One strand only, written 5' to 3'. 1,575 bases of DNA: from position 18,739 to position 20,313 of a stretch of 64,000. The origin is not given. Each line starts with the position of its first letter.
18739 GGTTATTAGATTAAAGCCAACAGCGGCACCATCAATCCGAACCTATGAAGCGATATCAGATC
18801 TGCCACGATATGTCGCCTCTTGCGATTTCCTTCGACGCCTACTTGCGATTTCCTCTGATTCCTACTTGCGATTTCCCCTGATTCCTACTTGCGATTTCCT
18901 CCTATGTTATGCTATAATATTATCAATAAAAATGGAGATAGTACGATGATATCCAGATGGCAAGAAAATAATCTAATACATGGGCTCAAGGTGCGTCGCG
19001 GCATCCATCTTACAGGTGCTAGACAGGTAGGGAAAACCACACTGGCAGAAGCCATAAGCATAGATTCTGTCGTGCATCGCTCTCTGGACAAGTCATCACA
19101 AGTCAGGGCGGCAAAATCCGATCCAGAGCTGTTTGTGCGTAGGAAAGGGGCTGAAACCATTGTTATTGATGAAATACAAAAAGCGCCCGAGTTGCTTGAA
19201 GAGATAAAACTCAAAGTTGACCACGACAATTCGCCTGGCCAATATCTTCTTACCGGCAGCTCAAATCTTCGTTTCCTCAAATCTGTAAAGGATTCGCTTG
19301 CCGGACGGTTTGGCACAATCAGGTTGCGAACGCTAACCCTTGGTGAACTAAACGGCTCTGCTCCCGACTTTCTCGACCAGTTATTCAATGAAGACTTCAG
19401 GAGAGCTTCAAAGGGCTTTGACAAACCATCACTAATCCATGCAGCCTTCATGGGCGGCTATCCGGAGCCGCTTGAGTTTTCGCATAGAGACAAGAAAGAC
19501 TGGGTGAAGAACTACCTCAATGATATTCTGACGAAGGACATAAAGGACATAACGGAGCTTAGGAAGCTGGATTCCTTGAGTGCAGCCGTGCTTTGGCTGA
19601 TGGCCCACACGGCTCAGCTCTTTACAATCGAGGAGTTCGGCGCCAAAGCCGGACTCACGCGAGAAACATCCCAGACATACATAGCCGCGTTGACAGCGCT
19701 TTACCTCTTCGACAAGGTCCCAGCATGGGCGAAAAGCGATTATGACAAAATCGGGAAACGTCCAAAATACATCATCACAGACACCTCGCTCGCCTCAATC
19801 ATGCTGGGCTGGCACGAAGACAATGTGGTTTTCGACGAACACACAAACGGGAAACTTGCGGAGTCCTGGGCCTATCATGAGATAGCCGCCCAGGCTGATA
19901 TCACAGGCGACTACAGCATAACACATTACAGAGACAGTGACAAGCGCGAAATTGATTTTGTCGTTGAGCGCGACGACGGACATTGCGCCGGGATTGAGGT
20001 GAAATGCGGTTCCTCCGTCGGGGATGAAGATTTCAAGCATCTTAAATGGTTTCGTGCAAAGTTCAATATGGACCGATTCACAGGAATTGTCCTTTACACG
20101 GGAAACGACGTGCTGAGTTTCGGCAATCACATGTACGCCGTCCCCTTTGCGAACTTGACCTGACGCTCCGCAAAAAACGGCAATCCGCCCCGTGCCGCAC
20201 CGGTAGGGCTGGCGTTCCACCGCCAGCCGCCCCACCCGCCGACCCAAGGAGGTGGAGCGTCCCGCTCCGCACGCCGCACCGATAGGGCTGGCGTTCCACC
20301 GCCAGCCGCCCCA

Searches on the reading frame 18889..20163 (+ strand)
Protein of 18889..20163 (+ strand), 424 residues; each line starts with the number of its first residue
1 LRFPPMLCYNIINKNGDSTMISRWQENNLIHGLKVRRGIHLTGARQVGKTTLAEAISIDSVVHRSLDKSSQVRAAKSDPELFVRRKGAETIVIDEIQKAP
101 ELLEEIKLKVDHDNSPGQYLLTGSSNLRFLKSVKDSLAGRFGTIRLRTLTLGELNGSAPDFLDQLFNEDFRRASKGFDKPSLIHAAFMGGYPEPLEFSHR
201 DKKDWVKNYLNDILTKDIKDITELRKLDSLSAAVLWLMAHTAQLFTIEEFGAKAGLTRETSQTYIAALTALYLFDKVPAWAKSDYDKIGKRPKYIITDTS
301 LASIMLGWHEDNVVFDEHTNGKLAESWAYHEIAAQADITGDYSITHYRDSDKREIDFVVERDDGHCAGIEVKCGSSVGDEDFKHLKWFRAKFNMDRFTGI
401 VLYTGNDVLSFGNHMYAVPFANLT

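Call 76: search_protein_families(library=pfam, proteins=[window:18889-20163:+], max_evalue=0.001)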
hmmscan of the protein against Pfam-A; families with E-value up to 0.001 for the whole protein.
window:18889-20163:+ (424 aa): 2 families
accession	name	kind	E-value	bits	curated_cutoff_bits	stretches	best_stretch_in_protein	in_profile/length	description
PF13635.12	DUF4143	-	6.2e-31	107.7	28.1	1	216-373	2-159/160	Domain of unknown function (DUF4143)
PF13173.12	AAA_14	-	4.5e-22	78.9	27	1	39-154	5-128/129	AAA domain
